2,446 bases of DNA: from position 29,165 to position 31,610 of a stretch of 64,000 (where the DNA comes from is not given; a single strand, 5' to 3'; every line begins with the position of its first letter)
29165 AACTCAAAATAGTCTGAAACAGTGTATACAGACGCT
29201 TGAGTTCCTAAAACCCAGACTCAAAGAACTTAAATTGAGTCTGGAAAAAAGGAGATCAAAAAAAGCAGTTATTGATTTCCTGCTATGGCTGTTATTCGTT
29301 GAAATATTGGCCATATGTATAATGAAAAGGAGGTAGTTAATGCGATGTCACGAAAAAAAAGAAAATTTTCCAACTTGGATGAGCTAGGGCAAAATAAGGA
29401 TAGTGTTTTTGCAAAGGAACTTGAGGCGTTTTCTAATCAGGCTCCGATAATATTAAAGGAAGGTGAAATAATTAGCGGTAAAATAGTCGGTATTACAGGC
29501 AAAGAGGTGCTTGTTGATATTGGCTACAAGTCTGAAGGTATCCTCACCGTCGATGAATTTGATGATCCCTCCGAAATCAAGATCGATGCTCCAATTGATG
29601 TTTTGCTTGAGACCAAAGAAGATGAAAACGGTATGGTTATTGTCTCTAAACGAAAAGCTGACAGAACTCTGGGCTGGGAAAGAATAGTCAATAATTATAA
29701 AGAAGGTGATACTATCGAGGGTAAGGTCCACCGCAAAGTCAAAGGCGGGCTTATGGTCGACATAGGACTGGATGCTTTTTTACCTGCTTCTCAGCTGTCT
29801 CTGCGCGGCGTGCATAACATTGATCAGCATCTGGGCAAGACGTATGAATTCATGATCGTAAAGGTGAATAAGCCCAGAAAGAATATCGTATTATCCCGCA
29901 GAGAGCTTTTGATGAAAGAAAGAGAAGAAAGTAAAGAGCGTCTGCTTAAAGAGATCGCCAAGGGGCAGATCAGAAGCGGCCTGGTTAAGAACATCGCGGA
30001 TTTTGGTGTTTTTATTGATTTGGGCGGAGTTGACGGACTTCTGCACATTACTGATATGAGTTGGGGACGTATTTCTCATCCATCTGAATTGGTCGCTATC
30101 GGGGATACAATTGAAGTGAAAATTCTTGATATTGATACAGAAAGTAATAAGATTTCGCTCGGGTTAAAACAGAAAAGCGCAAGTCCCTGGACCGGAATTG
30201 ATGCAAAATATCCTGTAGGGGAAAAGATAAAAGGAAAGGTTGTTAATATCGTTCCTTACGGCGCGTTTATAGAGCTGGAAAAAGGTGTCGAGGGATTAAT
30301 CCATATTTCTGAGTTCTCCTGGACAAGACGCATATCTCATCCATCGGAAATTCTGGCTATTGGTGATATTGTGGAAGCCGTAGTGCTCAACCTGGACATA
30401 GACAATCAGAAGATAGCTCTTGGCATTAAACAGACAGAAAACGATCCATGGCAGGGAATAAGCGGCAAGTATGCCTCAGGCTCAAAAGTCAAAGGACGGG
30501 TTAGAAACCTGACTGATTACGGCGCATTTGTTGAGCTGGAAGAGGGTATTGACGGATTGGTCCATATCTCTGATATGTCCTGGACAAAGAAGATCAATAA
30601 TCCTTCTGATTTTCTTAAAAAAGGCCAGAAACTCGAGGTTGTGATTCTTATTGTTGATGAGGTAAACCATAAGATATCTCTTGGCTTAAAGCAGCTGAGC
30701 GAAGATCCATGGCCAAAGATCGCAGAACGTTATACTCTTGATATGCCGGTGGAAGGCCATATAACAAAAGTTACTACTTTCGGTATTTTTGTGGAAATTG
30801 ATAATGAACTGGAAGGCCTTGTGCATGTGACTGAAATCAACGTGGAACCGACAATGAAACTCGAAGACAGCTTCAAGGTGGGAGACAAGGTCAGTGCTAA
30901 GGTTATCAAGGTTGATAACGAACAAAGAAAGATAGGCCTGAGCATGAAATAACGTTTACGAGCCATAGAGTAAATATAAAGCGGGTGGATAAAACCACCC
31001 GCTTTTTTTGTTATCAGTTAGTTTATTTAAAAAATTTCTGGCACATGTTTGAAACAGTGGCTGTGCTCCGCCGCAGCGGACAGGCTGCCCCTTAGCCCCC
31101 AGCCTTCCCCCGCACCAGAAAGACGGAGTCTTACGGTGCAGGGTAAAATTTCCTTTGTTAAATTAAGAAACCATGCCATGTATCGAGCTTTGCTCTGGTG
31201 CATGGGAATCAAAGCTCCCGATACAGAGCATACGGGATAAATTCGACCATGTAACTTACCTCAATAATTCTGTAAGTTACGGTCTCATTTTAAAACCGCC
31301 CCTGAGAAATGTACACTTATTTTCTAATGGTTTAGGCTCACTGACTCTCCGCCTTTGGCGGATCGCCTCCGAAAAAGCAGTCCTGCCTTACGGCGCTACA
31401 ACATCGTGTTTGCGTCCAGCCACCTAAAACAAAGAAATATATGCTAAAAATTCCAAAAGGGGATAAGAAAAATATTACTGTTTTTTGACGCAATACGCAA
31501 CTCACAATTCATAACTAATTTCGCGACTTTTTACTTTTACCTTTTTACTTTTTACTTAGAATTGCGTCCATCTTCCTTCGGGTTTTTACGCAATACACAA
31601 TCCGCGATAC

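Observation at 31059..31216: Repeat family B: three same-strand copies of a ~150-nt hairpin-rich element, one adjacent to an orphan RHS/YD fragment and one to a large secreted protein gene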

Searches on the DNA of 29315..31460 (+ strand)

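Call 9: search_rna_families(source=window, start=30950, end=31450, threshold=evalue, max_evalue=10, show_alignments=3)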
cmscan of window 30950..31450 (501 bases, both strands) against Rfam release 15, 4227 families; matches with E-value up to 10: 15.
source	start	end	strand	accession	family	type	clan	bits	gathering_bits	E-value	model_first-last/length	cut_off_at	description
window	30967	31099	-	RF00558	L20_leader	Cis-reg; leader;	-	29.1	58.7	0.00091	1-127/127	no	Ribosomal protein L20 leader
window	30950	31016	+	RF00558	L20_leader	Cis-reg; leader;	-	24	58.7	0.018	55-127/127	5'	Ribosomal protein L20 leader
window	30978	31040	-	RF02844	RefA9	Gene; antisense;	-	22.7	49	0.38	1-64/64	no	Enterococcus sRNA A9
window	30950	31013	+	RF02029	sraA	Gene; sRNA;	-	22.3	56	0.47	30-95/95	5'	sraA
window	30975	31074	-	RF04184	BTnc060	Gene; sRNA;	-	21.4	228.9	0.45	1-213/213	no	Bacteroides sRNA BTnc060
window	30969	31046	-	RF02029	sraA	Gene; sRNA;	-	20.8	56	0.96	1-95/95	no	sraA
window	30968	31054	-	RF02059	STnc50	Gene; sRNA;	-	20.4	55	0.67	1-84/84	no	Salmonella enterica sRNA STnc40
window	30950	31014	+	RF04312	trpB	Cis-reg;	-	20.1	59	2.5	45-107/107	5'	trpB ncRNA motif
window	30976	31007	-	RF01666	rox2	Cis-reg;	-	17.8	55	3.1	1-71/71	no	Drosophila rox2 ncRNA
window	30950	31008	+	RF00166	PrrB_RsmZ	Gene; sRNA;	CL00106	17.5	44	0.08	71-133/133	5'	PrrB/RsmZ RNA family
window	30950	31016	+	RF02058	STnc400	Gene;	-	16.7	80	1.5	56-125/125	5'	Gammaproteobacterial sRNA STnc400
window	30973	31033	+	RF00007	U12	Gene; snRNA; splicing;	CL00006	16.2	53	0.71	24-71/151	no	U12 minor spliceosomal RNA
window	30975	31099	-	RF00166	PrrB_RsmZ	Gene; sRNA;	CL00106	13.7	44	0.85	1-133/133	no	PrrB/RsmZ RNA family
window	30950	31007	+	RF02972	engA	Cis-reg;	-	13.1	46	5.1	22-101/101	5'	engA RNA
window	31100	31235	+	RF02132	HOXB13-AS1_1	Gene; lncRNA;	-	13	60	2.3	1-136/136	no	HOXB13 antisense RNA 1 conserved region 1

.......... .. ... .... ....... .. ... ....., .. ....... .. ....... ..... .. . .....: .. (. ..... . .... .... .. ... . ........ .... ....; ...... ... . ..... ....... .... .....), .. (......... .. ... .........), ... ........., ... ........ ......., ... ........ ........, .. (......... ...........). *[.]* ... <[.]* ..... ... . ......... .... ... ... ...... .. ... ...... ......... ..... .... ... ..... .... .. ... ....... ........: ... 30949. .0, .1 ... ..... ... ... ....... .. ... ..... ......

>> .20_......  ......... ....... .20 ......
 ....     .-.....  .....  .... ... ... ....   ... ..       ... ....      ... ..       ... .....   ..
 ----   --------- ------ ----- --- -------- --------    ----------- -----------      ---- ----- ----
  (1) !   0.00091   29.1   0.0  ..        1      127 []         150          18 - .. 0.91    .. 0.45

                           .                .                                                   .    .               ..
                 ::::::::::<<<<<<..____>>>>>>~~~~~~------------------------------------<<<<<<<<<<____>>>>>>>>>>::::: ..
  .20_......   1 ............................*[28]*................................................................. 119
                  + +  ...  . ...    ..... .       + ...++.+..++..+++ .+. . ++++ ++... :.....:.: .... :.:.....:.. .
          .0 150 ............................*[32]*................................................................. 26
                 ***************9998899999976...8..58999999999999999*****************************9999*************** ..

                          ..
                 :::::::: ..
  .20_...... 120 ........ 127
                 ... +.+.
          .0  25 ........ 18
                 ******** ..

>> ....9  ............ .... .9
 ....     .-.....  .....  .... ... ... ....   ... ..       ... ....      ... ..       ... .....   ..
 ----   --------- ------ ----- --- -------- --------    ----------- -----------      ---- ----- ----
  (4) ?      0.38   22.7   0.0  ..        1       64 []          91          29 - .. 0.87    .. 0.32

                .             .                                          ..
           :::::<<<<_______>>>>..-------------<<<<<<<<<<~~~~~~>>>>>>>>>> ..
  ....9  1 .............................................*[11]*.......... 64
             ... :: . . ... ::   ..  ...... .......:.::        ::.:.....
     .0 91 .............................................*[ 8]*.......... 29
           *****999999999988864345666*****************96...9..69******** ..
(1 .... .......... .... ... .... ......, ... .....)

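Call 52: search_dna_similar(query=window:31030-31450:+, collection=plasmids, mode=distant, max_evalue=0.01)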
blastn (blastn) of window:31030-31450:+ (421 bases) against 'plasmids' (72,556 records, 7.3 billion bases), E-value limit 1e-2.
No match.

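Call 53: search_dna_similar(query=window:31030-31450:+, collection=phages, mode=distant, max_evalue=0.01)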
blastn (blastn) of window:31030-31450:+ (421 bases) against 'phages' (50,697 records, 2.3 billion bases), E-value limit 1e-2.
No match.
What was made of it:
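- Tried and rejected: BLAST against plasmid and phage records gave no match (calls 52, 53).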

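Call 69: search_rna_families(source=L011, start=16400, end=18050, threshold=evalue, max_evalue=5)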
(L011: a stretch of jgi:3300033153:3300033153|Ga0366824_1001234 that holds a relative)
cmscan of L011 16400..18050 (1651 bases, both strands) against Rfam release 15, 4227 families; matches with E-value up to 5: 8.
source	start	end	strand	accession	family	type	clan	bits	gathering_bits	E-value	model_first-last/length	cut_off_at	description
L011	17722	17883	+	RF01731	TwoAYGGAY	Cis-reg;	CL00106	23.9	43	0.81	1-168/168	no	TwoAYGGAY RNA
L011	17887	17922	+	RF04239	mir-4679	Gene; miRNA;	-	20.3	88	1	1-75/75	no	mir-4679 microRNA precursor family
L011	17887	17922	-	RF04239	mir-4679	Gene; miRNA;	-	20.3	88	1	1-75/75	no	mir-4679 microRNA precursor family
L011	16619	16718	+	RF02274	AniS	Gene;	-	20.3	50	1.5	1-106/106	no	AniS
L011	16942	17038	+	RF00081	ArcZ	Gene; sRNA;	-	17.1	66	1.2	1-106/106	no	ArcZ RNA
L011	17623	17716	+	RF03483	MIR319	Gene; miRNA;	-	16.7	54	3.7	1-92/92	no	MIR319 microRNA precursor family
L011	17879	17929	+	RF01265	snR42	Gene; snRNA; snoRNA; HACA-box;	CL00032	13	61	1.7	136-187/349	no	Small nucleolar RNA snR42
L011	17182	17223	-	RF01675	CrcZ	Gene; sRNA;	-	10.7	95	3.9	1-398/398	no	Pseudomonas sRNA CrcZ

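Call 89: build_rna_model(alignment_id=A6, structure=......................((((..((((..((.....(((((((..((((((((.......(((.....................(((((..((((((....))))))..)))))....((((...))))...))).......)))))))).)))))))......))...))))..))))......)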
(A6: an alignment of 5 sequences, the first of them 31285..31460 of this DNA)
Model R1 built from alignment A6 (5 sequences, 190 columns); structure: as given.
model positions 168; base pairs 43; branch points 1; effective number of sequences 1.83; information 0.591 bits per position. Calibrated on 0.2 Mb of random sequence (short: E-values are rough).
structure used (alignment columns):
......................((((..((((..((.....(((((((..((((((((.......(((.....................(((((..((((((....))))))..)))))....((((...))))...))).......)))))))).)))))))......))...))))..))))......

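Call 90: search_with_rna_model(model_id=R1, sources=[window, L004, L005, L007, L008, L009, L010, L011, L015, L016], max_evalue=5)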
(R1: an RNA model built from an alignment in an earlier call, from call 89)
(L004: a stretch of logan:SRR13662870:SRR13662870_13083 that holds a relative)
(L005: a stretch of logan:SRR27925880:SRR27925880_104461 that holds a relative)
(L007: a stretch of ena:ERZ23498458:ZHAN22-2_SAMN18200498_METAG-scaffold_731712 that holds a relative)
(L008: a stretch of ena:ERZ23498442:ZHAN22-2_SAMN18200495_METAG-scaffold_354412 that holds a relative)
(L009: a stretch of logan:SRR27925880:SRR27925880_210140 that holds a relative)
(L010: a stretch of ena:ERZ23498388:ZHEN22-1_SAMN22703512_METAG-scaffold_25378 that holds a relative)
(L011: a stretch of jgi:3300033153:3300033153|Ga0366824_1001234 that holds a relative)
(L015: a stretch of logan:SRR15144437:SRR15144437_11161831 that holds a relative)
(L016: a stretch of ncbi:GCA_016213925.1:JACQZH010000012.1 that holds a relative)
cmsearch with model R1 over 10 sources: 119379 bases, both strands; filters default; matches with E-value up to 5: 11.
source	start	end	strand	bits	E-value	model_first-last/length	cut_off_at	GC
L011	17729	17895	-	178.7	7.3e-36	1-168/168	no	0.43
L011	16746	16926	+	161.5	3.5e-32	1-168/168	no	0.43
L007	417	585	+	141.4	7e-28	1-168/168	no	0.49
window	31286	31462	+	137.7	4.2e-27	1-168/168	no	0.45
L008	1172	1414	+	21.3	0.031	1-168/168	no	0.37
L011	17711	17876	+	15.5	0.55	1-168/168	no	0.4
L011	18888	18925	+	14.6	0.84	1-168/168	no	0.34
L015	3034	3080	-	14.6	0.84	1-168/168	no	0.28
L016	9857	9960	-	14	1.1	1-168/168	no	0.3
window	53639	53748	+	13.1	1.7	1-168/168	no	0.37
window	63326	63371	-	12.1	2.9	1-168/168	no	0.17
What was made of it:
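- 31286..31462 (+): Copy 1, B domain: a structured module of about 170 nt closed by CCCC/GGGG. It has a long-range helix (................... with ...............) and a central hairpin whose tip in the other members is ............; copy 1 has the variant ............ CM R1 scores 137.7 bits, E 4e-27 (call 90).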
